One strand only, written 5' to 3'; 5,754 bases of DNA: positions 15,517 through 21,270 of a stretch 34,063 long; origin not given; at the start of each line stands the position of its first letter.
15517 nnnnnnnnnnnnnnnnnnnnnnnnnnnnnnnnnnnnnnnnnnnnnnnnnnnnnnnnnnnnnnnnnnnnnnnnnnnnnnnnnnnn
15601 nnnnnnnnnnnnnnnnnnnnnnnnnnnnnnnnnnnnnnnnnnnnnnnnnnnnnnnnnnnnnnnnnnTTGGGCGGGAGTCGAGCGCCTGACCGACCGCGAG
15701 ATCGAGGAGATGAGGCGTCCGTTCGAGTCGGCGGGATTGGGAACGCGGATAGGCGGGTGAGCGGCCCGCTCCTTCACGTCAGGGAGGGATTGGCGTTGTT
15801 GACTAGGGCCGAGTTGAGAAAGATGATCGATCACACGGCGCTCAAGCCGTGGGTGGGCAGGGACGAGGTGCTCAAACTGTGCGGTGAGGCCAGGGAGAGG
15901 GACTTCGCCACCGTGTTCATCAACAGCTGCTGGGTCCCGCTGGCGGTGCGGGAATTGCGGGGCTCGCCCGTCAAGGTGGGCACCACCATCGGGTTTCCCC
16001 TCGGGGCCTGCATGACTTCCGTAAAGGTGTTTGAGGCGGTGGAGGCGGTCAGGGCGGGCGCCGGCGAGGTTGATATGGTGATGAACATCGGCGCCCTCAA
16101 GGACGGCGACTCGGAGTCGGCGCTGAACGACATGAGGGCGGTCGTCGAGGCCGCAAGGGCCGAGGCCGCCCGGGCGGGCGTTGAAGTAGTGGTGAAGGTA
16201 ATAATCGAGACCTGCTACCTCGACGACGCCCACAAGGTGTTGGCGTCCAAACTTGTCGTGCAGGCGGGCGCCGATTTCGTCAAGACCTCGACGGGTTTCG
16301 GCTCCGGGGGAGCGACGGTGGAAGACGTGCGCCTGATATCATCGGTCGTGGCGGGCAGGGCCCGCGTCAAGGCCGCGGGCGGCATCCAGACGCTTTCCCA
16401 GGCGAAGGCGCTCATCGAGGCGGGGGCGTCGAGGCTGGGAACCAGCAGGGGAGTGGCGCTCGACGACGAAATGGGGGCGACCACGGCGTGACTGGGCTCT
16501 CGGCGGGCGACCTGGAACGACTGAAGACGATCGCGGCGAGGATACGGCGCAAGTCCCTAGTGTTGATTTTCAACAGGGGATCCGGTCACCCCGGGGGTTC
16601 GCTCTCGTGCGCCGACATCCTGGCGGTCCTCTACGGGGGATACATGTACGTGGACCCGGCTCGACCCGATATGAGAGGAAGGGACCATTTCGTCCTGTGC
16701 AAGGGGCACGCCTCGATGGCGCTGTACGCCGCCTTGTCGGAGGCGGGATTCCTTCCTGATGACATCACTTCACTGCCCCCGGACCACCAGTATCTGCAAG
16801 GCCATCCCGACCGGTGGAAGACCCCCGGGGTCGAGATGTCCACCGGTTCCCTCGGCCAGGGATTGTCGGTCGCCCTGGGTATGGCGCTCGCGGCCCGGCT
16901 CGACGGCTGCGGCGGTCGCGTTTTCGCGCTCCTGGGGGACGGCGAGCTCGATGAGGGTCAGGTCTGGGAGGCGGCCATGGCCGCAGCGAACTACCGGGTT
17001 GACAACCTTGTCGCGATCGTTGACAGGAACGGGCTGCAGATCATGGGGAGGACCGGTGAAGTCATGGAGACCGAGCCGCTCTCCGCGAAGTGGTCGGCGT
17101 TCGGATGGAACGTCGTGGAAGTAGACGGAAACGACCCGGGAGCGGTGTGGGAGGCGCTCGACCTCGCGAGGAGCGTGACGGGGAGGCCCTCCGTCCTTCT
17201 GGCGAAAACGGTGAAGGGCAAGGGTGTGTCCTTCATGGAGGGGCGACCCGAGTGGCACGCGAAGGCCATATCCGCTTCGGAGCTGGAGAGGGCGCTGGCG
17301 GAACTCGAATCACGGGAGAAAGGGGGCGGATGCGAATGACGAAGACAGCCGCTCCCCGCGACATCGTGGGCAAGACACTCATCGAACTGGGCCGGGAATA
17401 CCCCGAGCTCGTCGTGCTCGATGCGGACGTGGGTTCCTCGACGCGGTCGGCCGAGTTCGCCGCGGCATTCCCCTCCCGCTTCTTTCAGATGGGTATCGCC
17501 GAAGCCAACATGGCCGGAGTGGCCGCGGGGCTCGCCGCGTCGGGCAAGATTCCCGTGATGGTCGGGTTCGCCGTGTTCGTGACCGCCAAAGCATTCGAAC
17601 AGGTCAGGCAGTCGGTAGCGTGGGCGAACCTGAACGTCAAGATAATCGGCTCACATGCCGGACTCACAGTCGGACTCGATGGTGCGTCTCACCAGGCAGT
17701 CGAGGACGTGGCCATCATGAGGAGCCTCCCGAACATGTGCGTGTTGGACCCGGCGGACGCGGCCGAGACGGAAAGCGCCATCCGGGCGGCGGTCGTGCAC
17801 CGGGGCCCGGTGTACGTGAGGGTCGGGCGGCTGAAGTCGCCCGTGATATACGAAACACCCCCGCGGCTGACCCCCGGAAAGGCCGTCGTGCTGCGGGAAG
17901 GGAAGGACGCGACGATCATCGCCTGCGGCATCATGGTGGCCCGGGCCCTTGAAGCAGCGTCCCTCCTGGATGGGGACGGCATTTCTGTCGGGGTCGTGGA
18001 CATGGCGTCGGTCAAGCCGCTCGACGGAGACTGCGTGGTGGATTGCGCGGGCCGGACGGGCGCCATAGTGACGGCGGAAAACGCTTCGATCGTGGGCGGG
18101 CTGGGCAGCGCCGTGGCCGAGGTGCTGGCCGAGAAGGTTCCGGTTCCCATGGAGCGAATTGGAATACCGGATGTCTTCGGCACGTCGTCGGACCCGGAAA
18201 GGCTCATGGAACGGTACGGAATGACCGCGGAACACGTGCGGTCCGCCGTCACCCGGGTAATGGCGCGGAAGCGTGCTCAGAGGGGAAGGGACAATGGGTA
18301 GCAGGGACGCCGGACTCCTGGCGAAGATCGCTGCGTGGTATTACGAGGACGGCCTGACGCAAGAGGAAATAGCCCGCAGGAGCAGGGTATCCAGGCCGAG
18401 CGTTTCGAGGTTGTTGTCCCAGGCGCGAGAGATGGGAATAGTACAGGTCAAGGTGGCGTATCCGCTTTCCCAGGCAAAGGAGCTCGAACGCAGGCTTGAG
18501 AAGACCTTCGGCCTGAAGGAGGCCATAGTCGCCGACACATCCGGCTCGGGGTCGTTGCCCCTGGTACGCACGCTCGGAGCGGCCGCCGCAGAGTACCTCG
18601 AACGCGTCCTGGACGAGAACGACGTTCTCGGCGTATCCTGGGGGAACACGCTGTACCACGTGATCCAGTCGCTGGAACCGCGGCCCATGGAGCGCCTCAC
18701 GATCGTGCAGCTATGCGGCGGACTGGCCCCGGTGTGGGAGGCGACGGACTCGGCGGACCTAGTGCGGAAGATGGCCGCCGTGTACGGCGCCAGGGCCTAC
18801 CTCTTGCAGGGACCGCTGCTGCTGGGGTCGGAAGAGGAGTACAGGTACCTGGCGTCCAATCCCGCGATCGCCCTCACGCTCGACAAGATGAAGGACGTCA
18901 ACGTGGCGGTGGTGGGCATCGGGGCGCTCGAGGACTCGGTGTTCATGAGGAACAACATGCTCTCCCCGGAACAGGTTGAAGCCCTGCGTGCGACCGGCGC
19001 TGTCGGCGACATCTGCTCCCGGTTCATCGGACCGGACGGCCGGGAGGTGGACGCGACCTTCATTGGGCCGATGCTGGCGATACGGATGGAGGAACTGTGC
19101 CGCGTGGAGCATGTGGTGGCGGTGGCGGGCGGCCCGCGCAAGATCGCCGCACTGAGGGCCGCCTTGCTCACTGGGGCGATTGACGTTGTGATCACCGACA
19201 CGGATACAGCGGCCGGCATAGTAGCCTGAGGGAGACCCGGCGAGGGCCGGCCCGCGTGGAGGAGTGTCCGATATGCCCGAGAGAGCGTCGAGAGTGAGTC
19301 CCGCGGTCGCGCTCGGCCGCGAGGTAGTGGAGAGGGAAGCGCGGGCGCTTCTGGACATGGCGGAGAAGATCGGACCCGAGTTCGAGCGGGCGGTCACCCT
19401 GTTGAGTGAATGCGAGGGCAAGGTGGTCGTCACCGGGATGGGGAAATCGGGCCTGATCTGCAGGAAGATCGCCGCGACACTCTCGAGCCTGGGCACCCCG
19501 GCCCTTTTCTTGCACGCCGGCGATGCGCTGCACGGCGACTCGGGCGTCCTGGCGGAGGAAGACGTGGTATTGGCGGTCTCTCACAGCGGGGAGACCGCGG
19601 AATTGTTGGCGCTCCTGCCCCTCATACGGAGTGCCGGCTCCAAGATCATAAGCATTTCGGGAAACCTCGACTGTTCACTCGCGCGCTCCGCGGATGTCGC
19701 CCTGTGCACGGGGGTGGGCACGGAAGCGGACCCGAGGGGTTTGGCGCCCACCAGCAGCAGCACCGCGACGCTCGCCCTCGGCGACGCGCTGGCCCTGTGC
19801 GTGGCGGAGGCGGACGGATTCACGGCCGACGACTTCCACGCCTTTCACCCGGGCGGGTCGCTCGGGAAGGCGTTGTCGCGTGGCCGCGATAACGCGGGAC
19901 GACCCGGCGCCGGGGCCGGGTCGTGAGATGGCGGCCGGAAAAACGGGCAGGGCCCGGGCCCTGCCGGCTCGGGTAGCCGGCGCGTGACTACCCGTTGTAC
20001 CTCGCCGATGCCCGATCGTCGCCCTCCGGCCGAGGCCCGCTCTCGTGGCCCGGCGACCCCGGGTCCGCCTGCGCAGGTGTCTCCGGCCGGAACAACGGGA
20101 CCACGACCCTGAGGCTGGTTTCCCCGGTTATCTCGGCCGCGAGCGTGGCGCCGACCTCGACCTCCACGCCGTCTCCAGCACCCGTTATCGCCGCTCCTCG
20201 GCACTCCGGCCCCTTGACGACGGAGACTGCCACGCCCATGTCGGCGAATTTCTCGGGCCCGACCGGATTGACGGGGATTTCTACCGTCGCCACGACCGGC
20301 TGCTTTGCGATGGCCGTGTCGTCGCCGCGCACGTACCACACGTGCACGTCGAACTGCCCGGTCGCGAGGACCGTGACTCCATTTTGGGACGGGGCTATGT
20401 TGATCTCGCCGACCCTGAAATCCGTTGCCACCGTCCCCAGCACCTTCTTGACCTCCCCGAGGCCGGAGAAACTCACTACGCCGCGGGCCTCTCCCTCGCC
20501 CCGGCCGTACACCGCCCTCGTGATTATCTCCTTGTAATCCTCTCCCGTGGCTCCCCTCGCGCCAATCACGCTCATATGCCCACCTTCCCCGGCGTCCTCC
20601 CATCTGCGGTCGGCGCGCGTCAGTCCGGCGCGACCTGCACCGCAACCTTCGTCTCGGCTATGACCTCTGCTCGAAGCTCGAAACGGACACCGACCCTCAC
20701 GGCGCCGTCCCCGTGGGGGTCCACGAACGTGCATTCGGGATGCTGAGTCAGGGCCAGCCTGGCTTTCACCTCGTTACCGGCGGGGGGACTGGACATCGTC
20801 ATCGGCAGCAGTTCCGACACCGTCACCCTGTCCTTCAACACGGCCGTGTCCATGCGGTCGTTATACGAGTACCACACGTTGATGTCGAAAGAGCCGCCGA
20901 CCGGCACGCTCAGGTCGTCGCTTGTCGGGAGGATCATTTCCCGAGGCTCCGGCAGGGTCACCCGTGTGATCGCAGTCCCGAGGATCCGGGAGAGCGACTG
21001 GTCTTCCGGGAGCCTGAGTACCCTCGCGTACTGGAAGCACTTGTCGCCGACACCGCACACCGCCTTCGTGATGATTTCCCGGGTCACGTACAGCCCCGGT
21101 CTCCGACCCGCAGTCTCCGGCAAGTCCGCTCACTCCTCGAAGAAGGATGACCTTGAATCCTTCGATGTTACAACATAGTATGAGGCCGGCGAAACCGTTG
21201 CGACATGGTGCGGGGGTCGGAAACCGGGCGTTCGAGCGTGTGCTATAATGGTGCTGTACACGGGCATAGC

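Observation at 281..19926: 21-gene co-directional cluster placing a glycyl radical enzyme inside a PTS / DeoC / transketolase sugar-phosphate pathway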

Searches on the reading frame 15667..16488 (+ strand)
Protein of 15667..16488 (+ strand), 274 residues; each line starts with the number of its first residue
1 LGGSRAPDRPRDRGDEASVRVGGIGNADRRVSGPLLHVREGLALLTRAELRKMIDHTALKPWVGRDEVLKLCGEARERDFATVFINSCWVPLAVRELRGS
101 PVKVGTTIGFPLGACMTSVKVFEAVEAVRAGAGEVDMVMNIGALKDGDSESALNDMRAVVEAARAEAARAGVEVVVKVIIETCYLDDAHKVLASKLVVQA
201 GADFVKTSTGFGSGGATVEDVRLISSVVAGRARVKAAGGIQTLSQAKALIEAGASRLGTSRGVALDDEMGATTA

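Call 8: search_protein_families(library=pfam, proteins=[window:15667-16488:+])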
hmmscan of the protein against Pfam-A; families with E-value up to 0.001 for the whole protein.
window:15667-16488:+ (274 aa): 1 family
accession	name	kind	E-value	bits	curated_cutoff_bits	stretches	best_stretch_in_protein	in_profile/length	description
PF01791.15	DeoC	-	9.2e-13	48.8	23.8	1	103-261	55-218/229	DeoC/LacD family aldolase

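Call 30: search_protein_families(library=ncbifam, proteins=[window:15808-16488:+], max_evalue=0.00001)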
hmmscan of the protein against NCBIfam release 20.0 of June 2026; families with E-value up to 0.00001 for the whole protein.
window:15808-16488:+ (227 aa): 1 family
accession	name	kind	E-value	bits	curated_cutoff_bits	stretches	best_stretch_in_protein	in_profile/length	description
TIGR00126.1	deoC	equivalog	8.6e-73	244.2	117.3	1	3-218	2-209/211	deoxyribose-phosphate aldolase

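Call 40: list_cluster_members(proteins=[P0131, P0121, window:15808-16488:+, window:17336-18298:+, window:14846-15757:+])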
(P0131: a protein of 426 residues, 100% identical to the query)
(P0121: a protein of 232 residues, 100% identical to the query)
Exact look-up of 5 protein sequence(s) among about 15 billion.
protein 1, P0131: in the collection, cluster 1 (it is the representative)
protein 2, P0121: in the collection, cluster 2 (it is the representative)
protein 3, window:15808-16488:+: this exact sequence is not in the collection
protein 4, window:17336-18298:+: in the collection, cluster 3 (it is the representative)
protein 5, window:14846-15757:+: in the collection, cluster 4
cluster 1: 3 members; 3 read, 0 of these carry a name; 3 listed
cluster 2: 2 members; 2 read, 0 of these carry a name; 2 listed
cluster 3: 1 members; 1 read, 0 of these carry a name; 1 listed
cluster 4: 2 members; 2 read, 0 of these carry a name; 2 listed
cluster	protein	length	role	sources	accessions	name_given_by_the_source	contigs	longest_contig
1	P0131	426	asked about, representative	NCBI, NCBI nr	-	-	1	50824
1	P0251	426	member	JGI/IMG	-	-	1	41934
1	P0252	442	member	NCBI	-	-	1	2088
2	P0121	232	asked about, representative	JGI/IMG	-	-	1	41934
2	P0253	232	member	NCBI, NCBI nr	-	-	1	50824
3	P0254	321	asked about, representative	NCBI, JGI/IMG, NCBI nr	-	-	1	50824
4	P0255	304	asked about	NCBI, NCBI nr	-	-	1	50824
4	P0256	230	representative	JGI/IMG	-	-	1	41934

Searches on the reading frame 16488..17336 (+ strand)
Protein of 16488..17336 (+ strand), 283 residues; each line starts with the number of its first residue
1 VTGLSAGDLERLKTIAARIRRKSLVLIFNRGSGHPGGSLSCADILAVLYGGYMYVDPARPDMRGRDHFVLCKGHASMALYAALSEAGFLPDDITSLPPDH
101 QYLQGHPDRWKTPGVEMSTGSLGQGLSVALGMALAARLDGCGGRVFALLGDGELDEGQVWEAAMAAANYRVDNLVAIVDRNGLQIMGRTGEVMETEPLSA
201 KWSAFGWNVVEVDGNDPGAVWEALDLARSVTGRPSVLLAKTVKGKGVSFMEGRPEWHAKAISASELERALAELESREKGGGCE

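Call 8: search_protein_families(library=pfam, proteins=[window:16488-17336:+])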
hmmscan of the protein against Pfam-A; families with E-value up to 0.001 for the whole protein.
window:16488-17336:+ (283 aa): 5 families
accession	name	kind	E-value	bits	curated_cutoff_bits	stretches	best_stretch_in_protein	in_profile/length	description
PF00456.26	Transketolase_N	-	5.7e-49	167.3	22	1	15-268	5-270/334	Transketolase, thiamine diphosphate binding domain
PF00676.26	E1_dh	-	1.5e-09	37.7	22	1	120-229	101-209/300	Dehydrogenase E1 component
PF13292.11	DXP_synthase_N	-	2.2e-09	37.5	21.2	1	100-193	91-183/274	1-deoxy-D-xylulose-5-phosphate synthase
PF09364.15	XFP_N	-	0.00012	21.5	23.7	1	111-220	131-240/364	XFP N-terminal domain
PF02775.26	TPP_enzyme_C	-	0.00022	21.5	21.9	1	107-191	18-93/151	Thiamine pyrophosphate enzyme, C-terminal TPP binding domain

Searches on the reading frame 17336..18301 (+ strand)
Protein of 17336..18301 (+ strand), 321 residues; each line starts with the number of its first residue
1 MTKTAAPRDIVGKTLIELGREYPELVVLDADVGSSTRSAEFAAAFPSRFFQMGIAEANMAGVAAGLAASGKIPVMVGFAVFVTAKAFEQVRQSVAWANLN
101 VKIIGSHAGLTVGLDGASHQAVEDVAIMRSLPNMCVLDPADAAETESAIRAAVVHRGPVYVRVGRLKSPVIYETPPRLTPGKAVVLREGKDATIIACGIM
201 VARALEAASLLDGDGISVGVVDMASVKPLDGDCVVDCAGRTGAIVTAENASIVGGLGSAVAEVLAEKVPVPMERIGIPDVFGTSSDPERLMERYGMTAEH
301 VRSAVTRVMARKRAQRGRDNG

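Call 8: search_protein_families(library=pfam, proteins=[window:17336-18298:+])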
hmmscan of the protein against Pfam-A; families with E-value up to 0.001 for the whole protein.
window:17336-18298:+ (321 aa): 3 families
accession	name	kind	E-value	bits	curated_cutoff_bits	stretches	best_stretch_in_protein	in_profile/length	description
PF02779.29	Transket_pyr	-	5.5e-41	140.5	27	1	6-166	4-170/174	Transketolase, pyrimidine binding domain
PF02780.25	Transketolase_C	-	6.2e-34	117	25.9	1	181-301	1-124/124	Transketolase, C-terminal domain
PF22613.1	Transketolase_C_1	-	1.5e-06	28.8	27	1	189-297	11-113/113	Transketolase-like TK C-terminal domain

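Call 42: find_encoding_contigs(protein=window:17336-18301:+, flank=10000, max_places=4)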
Protein window:17336-18301:+ (321 aa): 1 contig read that carries it; 1 place shown.
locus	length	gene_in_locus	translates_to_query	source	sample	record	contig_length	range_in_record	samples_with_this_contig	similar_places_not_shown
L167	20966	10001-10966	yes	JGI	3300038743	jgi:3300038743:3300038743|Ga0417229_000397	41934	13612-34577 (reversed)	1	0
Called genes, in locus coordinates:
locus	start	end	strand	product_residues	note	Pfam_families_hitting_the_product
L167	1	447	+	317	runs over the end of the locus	PF01408:GFO_IDH_MocA, PF22725:GFO_IDH_MocA_C3 (weak)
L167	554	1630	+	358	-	PF08240:ADH_N, PF16912:Glu_dehyd_C (weak), PF00107:ADH_zinc_N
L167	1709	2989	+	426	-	PF03611:EIIC-GAT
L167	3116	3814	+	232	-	-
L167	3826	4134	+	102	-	-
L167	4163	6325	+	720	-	PF02901:PFL-like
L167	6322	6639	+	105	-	PF01228:Gly_radical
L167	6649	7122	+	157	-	PF00359:PTS_EIIA_2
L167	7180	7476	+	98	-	PF02302:PTS_IIB (weak)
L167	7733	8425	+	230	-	PF04055:Radical_SAM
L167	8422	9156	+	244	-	PF01791:DeoC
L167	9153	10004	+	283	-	PF13292:DXP_synthase_N, PF00456:Transketolase_N, PF00676:E1_dh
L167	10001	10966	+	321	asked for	PF02779:Transket_pyr, PF02780:Transketolase_C, PF22613:Transketolase_C_1 (weak)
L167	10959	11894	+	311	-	PF13384:HTH_23 (faint), PF13545:HTH_Crp_2 (weak), PF12802:MarR_2 (faint), PF04198:Sugar-bind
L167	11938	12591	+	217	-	PF01380:SIS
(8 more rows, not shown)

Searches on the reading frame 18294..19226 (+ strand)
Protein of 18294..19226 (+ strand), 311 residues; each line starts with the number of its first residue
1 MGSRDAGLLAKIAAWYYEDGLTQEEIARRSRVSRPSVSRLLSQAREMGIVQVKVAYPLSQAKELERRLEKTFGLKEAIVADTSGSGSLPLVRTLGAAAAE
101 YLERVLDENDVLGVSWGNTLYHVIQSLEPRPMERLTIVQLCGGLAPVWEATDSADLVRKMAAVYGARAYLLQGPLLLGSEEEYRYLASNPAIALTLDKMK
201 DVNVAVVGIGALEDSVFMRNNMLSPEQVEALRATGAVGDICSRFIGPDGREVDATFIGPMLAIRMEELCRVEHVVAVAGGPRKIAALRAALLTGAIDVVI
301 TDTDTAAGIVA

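Call 8: search_protein_families(library=pfam, proteins=[window:18294-19226:+])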
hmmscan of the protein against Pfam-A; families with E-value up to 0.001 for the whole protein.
window:18294-19226:+ (311 aa): 9 families
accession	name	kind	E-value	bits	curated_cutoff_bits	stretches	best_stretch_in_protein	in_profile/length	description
PF04198.19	Sugar-bind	-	2.9e-62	210.7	27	1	58-310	3-256/257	Putative sugar-binding domain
PF12802.13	MarR_2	-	6.5e-06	26.7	27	1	19-52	18-52/61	MarR family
PF13545.12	HTH_Crp_2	-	7.9e-06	26.2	27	1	20-53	22-55/70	Crp-like helix-turn-helix domain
PF13384.12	HTH_23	-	9.9e-06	25.7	24.6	1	13-50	10-47/50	Homeodomain-like domain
PF04545.22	Sigma70_r4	-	5.7e-05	23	24.1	1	15-45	15-45/50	Sigma-70, region 4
PF13412.12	HTH_24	-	0.00019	21.4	21.9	1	19-51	16-48/48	Winged helix-turn-helix DNA-binding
PF08281.18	Sigma70_r4_2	-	0.0002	21.4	25.7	1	16-46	22-52/54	Sigma-70, region 4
PF13560.12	HTH_31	-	0.00033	21.3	27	0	20-44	14-38/64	Helix-turn-helix domain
PF09339.16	HTH_IclR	-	0.00093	19.4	22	0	19-51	17-49/52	IclR helix-turn-helix domain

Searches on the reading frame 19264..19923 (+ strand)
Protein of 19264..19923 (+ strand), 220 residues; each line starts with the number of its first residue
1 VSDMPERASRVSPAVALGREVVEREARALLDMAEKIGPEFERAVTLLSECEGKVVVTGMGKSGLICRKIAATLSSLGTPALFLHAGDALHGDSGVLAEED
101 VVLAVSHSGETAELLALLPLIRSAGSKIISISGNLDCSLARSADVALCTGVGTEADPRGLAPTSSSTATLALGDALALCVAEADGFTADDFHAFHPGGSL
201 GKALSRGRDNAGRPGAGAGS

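Call 30: search_protein_families(library=ncbifam, proteins=[window:19264-19923:+], max_evalue=0.00001)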
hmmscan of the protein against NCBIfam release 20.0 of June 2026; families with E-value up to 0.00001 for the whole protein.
window:19264-19923:+ (220 aa): 16 families
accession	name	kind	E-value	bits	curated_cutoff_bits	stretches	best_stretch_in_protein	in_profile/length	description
NF008141.0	PRK10892.1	equivalog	9.8e-62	209.1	505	1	17-204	15-202/328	arabinose-5-phosphate isomerase KdsD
TIGR00393.1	kpsF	subfamily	3.3e-56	190.8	203.7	1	52-204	1-153/268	KpsF/GutQ family sugar-phosphate isomerase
NF008581.0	PRK11543.1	equivalog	6e-52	176.6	481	1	17-204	8-195/321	arabinose-5-phosphate isomerase GutQ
NF008458.0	PRK11337.1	equivalog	6.5e-16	58.1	378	1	25-184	121-272/293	MurR/RpiR family transcriptional regulator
NF040776.2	AlsR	equivalog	3e-14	52.6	400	1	40-184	119-260/279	transcriptional repressor AlsR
NF008590.0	PRK11557.1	equivalog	1.8e-13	50.6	355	1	39-184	121-263/282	MurR/RpiR family transcriptional regulator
NF010701.0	PRK14101.1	equivalog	7.7e-13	47.5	920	1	13-150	430-566/638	bifunctional transcriptional regulator/glucokinase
TIGR03127.2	RuMP_HxlB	equivalog_domain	7.5e-11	42.2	160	1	40-191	20-170/178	6-phospho-3-hexuloisomerase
NF001484.0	PRK00331.1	subfamily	2.3e-09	36.2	381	1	53-187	288-419/601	isomerizing glutamine--fructose-6-phosphate transaminase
TIGR01135.1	glmS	equivalog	8.6e-09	34.4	418.05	1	94-187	334-424/607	glutamine--fructose-6-phosphate transaminase (isomerizing)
NF041755.1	RuMP_HxlAB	equivalog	2.3e-08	33.4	500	1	44-158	239-348/391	bifunctional 3-hexulose-6-phosphate synthase/6-phospho-3-hexuloisomerase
NF008451.0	PRK11302.1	subfamily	1.3e-06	28.1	296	1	40-180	118-254/286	transcriptional regulator HexR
NF006422.0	PRK08674.1-1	subfamily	4.6e-06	26.3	317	1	51-132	24-98/302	bifunctional phosphoglucose/phosphomannose isomerase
NF012026.0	PRK15482.1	equivalog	4.7e-06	26.3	408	1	41-176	126-258/285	HTH-type transcriptional regulator MurR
NF041128.1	glucosaP_deam_GlmD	equivalog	5.4e-06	25.9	580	1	40-149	21-126/323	glucosamine-6-phosphate deaminase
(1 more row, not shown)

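Call 68: search_solved_structures(query=window:19264-19923:+, max_evalue=1e-10)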
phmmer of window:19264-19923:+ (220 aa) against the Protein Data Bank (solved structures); distinct sequences matched with E-value up to 1e-10: 4.
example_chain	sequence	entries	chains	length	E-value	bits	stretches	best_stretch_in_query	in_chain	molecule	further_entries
5uqi_A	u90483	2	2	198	2.9e-48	168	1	19-202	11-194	Phosphosugar isomerase | Isomerase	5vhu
2xhz_A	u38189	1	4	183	3.4e-45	158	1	17-184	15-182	ARABINOSE 5-PHOSPHATE ISOMERASE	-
3fxa_A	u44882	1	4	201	9.5e-35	123.9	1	23-204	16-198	SIS domain protein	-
3etn_A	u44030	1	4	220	1.3e-34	123.5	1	19-203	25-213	putative phosphosugar isomerase involved in capsule formation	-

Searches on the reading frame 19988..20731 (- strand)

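Call 65: search_protein_families(library=pfam, proteins=[window:19988-20731:-], max_evalue=0.001)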
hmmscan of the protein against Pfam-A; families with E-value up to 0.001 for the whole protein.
window:19988-20731:- (247 aa): 1 family
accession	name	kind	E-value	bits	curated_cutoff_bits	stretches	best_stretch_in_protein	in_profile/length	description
PF10628.14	CotE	-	1.6e-12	47.7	25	1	65-211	1-145/177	Outer spore coat protein E (CotE)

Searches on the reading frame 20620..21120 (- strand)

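Call 65: search_protein_families(library=pfam, proteins=[window:20620-21120:-], max_evalue=0.001)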
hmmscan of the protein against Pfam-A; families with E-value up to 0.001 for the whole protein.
window:20620-21120:- (166 aa): 1 family
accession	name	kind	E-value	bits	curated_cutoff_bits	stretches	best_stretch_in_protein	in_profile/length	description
PF10628.14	CotE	-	3.5e-24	85.7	25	1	13-165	2-147/177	Outer spore coat protein E (CotE)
